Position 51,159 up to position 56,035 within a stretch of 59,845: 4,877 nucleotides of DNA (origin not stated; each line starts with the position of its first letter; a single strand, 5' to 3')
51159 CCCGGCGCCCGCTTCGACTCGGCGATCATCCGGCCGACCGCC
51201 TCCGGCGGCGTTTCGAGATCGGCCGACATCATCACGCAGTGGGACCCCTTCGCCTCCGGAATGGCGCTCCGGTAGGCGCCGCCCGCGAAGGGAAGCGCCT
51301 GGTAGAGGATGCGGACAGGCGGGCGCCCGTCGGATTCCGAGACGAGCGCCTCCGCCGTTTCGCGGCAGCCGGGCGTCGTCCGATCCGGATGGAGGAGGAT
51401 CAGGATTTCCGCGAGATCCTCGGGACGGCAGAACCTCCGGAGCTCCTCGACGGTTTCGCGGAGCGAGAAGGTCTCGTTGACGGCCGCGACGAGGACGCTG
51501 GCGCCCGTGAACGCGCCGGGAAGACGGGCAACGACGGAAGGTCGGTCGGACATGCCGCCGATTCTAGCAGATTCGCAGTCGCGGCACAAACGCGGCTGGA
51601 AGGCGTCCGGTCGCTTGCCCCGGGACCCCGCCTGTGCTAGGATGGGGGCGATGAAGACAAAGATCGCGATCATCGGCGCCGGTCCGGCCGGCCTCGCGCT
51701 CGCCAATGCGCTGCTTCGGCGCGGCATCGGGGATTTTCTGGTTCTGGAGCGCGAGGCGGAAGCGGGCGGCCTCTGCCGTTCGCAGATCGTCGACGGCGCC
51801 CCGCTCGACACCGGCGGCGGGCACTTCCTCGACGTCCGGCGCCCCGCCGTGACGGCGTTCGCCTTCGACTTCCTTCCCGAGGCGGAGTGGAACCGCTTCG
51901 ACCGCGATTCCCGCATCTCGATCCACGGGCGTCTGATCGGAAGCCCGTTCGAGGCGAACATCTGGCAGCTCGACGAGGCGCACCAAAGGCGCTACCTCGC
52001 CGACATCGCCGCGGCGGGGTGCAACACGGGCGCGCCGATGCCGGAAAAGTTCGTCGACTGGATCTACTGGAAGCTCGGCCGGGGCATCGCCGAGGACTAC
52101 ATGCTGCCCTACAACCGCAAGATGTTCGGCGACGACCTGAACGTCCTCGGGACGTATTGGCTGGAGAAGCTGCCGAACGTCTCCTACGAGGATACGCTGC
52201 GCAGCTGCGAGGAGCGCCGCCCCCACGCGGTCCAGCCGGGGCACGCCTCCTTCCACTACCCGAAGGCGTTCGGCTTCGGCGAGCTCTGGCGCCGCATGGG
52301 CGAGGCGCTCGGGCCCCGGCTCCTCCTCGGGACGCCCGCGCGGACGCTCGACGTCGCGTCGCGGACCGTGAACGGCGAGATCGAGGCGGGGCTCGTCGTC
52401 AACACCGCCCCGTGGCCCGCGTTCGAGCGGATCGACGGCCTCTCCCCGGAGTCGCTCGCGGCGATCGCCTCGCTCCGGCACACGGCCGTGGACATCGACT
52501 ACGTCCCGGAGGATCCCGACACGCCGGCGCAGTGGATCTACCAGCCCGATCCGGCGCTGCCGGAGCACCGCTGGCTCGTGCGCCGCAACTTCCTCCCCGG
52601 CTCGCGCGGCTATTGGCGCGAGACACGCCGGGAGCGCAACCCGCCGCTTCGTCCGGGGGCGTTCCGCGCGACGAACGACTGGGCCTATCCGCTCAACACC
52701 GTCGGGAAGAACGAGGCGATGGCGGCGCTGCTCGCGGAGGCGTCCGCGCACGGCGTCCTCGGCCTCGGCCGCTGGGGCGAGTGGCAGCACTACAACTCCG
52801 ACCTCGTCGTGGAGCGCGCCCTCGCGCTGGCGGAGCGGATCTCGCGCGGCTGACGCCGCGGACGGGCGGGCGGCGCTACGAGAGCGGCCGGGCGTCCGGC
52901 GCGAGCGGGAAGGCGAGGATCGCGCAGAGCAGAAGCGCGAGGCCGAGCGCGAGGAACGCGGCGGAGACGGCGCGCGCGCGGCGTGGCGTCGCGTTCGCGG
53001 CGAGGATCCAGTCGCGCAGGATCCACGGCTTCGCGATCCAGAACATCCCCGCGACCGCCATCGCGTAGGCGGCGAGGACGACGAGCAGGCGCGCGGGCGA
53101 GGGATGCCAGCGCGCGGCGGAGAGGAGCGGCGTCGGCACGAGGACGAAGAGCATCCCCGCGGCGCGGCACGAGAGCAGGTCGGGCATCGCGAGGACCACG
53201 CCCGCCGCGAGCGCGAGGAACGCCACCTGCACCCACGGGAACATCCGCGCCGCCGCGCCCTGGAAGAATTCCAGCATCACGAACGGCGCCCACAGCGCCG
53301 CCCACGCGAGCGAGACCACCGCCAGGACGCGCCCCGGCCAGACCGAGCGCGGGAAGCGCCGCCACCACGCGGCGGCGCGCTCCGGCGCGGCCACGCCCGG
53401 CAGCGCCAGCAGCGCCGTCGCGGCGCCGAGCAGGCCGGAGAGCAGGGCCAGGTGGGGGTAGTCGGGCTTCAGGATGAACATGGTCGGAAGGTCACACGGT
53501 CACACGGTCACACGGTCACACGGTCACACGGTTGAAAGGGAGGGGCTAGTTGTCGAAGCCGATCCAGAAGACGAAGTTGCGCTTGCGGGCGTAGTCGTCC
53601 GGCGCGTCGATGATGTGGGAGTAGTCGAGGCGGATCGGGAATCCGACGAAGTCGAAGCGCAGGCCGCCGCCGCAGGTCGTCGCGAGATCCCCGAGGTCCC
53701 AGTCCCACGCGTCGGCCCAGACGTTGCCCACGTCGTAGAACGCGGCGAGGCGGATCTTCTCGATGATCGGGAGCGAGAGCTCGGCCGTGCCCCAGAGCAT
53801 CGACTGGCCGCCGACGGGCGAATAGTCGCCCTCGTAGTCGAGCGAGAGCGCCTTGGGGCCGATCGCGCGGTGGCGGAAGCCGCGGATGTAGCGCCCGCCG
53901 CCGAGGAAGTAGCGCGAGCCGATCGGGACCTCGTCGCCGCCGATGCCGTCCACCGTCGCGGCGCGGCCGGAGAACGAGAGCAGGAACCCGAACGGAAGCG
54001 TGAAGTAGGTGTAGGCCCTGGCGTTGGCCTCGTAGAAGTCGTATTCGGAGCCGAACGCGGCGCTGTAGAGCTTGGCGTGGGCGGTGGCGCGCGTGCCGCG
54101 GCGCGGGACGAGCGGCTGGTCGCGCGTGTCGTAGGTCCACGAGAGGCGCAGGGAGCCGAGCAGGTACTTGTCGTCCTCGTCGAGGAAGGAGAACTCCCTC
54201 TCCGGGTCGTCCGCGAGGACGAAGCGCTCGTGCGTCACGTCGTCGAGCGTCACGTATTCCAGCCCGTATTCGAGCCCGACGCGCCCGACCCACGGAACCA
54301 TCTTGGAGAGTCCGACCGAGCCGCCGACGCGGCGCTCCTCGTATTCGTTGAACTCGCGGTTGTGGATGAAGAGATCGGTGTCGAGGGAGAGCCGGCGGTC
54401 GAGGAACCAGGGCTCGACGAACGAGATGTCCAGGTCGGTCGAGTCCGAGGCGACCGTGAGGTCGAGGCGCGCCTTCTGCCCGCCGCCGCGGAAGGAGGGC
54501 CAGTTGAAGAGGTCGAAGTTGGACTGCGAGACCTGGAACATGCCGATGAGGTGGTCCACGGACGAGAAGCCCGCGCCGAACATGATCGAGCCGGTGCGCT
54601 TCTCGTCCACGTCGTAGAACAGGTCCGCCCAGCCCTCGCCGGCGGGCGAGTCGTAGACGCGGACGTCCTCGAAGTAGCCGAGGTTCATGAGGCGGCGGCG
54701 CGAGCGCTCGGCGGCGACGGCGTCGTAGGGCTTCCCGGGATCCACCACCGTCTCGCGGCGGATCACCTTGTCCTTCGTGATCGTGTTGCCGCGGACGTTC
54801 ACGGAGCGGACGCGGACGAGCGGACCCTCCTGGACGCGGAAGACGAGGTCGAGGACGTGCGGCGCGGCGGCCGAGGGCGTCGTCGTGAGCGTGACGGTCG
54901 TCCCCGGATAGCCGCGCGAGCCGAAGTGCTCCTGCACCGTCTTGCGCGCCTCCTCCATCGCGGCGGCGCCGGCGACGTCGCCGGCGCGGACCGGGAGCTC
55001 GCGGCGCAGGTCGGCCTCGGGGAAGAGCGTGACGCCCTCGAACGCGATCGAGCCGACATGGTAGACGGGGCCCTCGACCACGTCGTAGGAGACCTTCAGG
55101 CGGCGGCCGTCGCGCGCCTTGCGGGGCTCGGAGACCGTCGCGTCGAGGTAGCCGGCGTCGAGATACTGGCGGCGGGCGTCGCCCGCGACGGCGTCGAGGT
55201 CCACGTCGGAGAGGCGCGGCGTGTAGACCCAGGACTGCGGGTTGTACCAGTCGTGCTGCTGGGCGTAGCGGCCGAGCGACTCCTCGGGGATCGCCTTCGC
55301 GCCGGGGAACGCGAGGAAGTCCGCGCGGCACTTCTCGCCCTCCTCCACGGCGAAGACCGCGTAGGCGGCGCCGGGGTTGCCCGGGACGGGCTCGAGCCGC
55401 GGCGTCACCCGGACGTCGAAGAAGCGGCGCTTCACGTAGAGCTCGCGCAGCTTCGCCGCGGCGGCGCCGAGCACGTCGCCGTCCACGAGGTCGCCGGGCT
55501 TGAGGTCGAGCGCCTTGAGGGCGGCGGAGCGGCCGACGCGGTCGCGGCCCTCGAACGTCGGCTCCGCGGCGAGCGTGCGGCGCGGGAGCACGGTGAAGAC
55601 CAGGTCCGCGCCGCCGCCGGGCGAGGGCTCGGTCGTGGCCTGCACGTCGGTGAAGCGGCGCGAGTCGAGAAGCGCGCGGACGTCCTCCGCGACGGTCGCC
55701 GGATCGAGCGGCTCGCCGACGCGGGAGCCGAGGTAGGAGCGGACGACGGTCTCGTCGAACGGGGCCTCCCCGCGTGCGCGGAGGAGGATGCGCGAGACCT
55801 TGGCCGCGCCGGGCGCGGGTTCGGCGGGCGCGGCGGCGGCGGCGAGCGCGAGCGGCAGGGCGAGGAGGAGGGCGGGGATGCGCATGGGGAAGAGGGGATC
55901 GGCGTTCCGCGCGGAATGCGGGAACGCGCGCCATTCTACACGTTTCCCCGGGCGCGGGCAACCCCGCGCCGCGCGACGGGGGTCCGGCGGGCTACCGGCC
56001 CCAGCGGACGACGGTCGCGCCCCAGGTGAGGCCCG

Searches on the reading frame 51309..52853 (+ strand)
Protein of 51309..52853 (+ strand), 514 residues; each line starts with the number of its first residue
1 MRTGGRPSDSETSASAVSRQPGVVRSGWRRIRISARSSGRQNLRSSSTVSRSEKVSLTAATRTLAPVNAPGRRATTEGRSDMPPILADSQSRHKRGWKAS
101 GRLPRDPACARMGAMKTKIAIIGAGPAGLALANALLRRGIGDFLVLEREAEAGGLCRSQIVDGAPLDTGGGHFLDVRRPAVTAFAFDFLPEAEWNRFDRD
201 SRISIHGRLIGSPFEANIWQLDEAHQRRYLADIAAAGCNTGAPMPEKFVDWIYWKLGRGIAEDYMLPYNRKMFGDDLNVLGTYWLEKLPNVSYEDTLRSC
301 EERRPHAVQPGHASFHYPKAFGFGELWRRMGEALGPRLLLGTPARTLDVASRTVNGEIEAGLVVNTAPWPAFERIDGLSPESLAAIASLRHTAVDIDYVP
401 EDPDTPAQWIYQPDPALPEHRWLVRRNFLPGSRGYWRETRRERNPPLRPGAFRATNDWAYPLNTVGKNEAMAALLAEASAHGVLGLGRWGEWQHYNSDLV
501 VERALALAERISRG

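Call 6: search_protein_families(library=pfam, proteins=[window:51309-52853:+], max_evalue=0.01)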
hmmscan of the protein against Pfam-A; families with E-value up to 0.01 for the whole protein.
window:51309-52853:+ (514 aa): 5 families
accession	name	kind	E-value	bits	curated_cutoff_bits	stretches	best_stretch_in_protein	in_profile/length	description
PF13450.12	NAD_binding_8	-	1.7e-10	41.4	21.9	1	121-184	1-64/68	NAD(P)-binding Rossmann-like domain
PF01593.30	Amino_oxidase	-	1.3e-09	38.3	19.8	1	127-182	2-55/443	Flavin containing amine oxidoreductase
PF01494.25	FAD_binding_3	-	1e-06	28.7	22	1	116-162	1-46/349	FAD binding domain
PF01266.30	DAO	-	4.4e-06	26.9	27.9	1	118-153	1-35/353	FAD dependent oxidoreductase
PF13738.12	Pyr_redox_3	-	6.3e-05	22.8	30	1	121-149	2-30/305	Pyridine nucleotide-disulphide oxidoreductase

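Call 51: search_protein_families(library=ncbifam, proteins=[window:51309-52850:+], max_evalue=0.00001)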
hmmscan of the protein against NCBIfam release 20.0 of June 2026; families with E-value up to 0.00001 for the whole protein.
window:51309-52850:+ (514 aa): 10 families
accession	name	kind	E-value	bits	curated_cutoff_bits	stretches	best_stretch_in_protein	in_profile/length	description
NF005547.0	PRK07208.1-3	equivalog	6.7e-25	87.7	380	1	116-417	4-313/465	hypothetical protein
NF005548.0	PRK07208.1-4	equivalog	6e-18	64.7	389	1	115-334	2-222/488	hypothetical protein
NF005545.0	PRK07208.1-1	equivalog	3e-11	42.4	451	1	115-327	6-226/504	hypothetical protein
NF005546.0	PRK07208.1-2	equivalog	1.3e-09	37.2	418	1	115-196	3-83/527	hypothetical protein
TIGR00031.1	UDP-GALP_mutase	equivalog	1.4e-08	34.1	303.75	0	118-287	3-174/378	UDP-galactopyranose mutase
NF006091.0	PRK08243.1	subfamily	1.4e-06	27.4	351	1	115-151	1-36/393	4-hydroxybenzoate 3-monooxygenase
NF009408.0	PRK12769.1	equivalog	1.4e-06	26.8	1003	1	110-157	321-367/659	formate-dependent uric acid utilization protein AegA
NF005560.0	PRK07233.1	equivalog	1.5e-06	27.3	252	1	118-167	2-50/435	hypothetical protein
TIGR01318.1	gltD_gamma_fam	subfamily_domain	5e-06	25.4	482.95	1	110-157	135-181/467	glutamate synthase, small subunit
TIGR03315.1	Se_ygfK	equivalog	6.4e-06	23.9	835.3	1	113-160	534-580/1012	putative selenate reductase subunit YgfK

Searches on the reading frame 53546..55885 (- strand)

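Call 6: search_protein_families(library=pfam, proteins=[window:53546-55885:-], max_evalue=0.01)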
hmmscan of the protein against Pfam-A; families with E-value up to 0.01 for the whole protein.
window:53546-55885:- (779 aa): 3 families
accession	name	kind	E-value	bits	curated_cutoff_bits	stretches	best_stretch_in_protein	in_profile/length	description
PF01103.29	Omp85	-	2.8e-52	178.7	24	1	465-777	2-323/325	Omp85 superfamily domain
PF07244.20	POTRA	-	2.7e-43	147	21.3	4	357-429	1-79/79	Surface antigen variable number repeat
PF08479.16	POTRA_2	-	0.00033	20.9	24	0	277-334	3-60/76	POTRA domain, ShlB-type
